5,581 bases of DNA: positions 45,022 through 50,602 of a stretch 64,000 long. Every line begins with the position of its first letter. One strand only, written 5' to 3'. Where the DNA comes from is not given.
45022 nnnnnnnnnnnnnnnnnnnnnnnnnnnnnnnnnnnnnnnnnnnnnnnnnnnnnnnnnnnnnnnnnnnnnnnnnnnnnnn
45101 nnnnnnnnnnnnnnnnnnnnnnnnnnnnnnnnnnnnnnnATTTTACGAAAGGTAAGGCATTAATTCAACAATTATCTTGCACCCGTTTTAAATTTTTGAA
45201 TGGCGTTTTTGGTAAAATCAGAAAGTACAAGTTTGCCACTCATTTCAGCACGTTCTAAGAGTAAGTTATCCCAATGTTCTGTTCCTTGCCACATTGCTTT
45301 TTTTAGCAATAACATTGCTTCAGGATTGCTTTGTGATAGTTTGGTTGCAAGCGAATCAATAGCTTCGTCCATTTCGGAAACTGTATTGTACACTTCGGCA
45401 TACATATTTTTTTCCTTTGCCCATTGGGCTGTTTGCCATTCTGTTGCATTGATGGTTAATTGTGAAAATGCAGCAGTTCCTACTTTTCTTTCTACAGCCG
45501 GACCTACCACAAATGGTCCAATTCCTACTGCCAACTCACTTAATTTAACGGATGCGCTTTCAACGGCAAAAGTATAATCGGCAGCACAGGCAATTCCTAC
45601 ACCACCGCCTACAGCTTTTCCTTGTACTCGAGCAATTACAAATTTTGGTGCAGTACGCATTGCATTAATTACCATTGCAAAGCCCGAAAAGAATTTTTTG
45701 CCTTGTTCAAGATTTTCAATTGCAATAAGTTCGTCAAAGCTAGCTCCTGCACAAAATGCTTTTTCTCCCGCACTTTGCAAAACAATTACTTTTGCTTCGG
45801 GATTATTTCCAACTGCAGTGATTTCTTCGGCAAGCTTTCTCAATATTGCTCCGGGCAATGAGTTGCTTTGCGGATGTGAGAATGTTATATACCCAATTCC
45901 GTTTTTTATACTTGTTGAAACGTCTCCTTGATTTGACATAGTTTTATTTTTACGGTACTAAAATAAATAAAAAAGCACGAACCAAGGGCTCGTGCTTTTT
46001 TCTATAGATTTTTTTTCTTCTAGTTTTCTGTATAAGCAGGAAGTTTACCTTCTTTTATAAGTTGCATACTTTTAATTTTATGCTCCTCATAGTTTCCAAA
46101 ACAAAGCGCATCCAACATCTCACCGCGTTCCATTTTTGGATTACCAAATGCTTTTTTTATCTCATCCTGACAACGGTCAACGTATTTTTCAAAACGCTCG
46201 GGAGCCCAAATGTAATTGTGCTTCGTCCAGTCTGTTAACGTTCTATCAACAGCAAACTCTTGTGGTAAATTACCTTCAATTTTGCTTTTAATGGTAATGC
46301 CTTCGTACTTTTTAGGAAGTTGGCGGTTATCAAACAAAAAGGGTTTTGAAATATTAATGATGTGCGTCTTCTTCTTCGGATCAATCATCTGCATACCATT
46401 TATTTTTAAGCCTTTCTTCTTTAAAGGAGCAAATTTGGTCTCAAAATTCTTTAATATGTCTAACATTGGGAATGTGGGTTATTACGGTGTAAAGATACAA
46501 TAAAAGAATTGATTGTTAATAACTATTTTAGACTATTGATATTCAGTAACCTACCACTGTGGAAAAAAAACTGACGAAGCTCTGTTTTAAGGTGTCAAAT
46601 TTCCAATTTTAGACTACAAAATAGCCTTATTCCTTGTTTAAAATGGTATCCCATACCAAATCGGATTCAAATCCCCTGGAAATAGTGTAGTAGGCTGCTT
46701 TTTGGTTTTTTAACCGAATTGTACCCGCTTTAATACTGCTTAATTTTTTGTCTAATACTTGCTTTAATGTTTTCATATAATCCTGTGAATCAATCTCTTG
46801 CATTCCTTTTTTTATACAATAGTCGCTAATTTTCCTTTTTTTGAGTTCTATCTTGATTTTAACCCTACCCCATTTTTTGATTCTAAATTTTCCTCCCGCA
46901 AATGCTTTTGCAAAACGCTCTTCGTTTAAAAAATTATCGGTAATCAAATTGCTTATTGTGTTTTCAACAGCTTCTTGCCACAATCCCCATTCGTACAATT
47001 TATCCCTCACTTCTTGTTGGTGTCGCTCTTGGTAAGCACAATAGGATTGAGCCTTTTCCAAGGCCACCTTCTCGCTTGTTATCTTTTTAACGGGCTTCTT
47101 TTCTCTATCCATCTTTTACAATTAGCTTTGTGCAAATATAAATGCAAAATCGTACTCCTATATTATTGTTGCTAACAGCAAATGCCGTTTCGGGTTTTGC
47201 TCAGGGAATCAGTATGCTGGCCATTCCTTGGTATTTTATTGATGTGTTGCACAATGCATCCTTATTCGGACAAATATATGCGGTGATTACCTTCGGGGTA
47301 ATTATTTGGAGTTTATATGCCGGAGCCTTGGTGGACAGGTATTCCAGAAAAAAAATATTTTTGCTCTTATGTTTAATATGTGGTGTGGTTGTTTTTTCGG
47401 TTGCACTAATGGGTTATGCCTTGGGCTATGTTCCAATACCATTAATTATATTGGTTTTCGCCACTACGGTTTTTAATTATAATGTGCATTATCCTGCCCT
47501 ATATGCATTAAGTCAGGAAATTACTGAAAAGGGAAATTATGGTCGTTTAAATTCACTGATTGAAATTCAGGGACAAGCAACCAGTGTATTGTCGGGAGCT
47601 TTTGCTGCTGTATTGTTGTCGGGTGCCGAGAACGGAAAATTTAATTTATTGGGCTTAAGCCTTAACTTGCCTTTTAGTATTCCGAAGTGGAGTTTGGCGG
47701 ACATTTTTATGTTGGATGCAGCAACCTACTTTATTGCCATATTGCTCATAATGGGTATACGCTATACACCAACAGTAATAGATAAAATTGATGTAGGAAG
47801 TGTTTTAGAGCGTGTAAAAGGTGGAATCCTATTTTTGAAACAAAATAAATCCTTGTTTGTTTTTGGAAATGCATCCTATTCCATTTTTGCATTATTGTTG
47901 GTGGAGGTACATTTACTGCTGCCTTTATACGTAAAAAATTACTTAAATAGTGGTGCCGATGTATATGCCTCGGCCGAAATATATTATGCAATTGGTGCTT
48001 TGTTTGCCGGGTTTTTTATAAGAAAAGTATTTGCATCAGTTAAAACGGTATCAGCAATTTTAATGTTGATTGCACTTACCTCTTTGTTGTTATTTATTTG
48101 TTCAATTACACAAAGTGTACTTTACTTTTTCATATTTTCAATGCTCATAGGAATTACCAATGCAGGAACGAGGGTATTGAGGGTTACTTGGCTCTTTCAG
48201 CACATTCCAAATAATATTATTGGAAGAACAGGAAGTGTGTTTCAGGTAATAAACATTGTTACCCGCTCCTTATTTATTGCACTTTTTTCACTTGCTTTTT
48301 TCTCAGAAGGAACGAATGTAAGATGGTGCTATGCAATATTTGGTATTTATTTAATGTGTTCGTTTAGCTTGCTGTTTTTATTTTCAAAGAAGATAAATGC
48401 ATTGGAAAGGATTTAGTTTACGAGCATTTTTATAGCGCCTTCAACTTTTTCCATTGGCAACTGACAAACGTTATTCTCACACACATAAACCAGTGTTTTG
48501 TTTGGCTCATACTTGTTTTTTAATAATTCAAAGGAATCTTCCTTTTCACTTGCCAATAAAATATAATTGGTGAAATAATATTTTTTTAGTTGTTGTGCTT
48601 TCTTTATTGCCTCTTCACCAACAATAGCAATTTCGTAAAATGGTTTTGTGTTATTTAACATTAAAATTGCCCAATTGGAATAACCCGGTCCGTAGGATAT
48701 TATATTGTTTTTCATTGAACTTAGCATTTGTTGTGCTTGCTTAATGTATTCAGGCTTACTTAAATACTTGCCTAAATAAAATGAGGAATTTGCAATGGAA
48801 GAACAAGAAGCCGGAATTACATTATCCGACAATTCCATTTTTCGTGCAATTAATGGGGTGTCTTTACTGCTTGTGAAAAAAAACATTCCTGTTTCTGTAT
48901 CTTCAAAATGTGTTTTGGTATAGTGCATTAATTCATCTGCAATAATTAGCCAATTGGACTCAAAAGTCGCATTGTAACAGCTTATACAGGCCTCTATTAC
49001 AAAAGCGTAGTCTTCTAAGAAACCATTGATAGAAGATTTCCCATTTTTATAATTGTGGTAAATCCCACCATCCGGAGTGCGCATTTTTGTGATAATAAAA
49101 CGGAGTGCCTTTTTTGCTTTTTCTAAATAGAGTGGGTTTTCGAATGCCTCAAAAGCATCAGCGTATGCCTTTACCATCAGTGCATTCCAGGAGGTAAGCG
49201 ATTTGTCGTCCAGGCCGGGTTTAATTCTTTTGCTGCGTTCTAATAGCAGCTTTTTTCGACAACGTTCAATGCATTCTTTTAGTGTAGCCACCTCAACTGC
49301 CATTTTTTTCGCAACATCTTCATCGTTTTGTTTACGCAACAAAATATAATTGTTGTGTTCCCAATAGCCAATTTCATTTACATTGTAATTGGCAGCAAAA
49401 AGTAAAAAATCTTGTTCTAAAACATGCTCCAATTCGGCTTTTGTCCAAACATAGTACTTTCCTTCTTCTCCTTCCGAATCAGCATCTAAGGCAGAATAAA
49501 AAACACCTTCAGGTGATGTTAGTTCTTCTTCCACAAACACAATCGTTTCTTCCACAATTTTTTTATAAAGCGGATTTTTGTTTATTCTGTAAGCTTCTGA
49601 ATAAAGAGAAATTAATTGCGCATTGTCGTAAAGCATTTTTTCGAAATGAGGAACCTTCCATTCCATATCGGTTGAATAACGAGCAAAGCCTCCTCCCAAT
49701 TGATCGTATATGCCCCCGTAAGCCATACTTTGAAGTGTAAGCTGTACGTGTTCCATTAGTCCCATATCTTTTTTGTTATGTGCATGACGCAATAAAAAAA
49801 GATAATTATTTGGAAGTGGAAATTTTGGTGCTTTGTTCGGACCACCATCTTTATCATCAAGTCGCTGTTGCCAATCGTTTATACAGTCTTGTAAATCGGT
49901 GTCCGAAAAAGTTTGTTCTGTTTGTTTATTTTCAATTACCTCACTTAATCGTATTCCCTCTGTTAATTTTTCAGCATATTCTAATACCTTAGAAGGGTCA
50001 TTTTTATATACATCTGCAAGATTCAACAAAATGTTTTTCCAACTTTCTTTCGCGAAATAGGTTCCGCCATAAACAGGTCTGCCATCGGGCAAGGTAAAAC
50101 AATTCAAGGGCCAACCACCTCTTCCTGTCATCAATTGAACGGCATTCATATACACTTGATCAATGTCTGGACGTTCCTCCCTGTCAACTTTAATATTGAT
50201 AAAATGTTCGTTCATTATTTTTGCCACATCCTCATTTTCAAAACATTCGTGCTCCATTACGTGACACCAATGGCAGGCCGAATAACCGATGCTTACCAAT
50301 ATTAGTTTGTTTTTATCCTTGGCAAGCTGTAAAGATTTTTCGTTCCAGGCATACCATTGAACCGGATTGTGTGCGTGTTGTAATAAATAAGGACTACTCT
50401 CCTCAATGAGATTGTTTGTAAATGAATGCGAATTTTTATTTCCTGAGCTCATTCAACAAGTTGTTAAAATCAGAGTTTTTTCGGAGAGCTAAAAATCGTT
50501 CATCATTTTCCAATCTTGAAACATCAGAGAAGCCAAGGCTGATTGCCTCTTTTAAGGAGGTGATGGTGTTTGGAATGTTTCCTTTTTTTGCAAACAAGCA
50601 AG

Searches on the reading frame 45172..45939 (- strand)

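Call 28: search_protein_families(library=pfam, proteins=[window:45172-45939:-], max_evalue=0.001)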
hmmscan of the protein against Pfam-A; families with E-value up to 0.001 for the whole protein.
window:45172-45939:- (255 aa): 2 families
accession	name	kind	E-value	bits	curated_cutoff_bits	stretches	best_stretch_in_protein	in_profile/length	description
PF00378.25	ECH_1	-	3.1e-32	112.3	27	1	11-222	2-211/251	Enoyl-CoA hydratase/isomerase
PF16113.10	ECH_2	-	1.1e-19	71.6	27.2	1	16-147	2-136/335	Enoyl-CoA hydratase/isomerase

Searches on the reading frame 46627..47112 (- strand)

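Call 28: search_protein_families(library=pfam, proteins=[window:46627-47112:-], max_evalue=0.001)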
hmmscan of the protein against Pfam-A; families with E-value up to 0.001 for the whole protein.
window:46627-47112:- (161 aa): 3 families
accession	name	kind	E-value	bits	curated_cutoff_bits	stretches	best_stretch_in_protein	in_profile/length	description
PF02631.22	RecX_HTH2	-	1.3e-12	48.1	26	1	63-102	1-40/42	RecX, second three-helix domain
PF21982.2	RecX_HTH1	-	4.5e-06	27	26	1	17-54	1-38/40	RecX, first three-helix domain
PF21981.2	RecX_HTH3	-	0.00085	19.9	26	0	111-155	2-46/48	RecX, third three-helix domain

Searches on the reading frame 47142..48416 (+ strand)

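Call 56: search_protein_families(library=pfam, proteins=[window:47142-48416:+], max_evalue=0.0001)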
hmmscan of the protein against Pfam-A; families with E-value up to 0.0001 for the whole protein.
window:47142-48416:+ (424 aa): 2 families
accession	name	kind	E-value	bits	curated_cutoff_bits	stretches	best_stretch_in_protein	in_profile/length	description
PF07690.21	MFS_1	-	1.2e-21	77.5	33.4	1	11-371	2-339/347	Major Facilitator Superfamily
PF05977.19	MFS_3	-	4.2e-05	22.6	27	0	10-130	15-134/524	Transmembrane secretion effector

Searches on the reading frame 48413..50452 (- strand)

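Call 56: search_protein_families(library=pfam, proteins=[window:48413-50452:-], max_evalue=0.0001)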
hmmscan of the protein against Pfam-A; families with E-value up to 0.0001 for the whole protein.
window:48413-50452:- (679 aa): 3 families
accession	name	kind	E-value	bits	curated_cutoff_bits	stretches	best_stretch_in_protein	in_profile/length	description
PF03190.21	Thioredox_DsbH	-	2.2e-68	229.7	27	1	12-166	1-161/163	Protein of unknown function, DUF255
PF13899.12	Thioredoxin_7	-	5.5e-09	36.5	27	1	32-96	1-65/83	Thioredoxin-like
PF06662.19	C5-epim_C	-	7.1e-05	22.8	23.3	0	424-483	32-85/188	D-glucuronyl C5-epimerase C-terminus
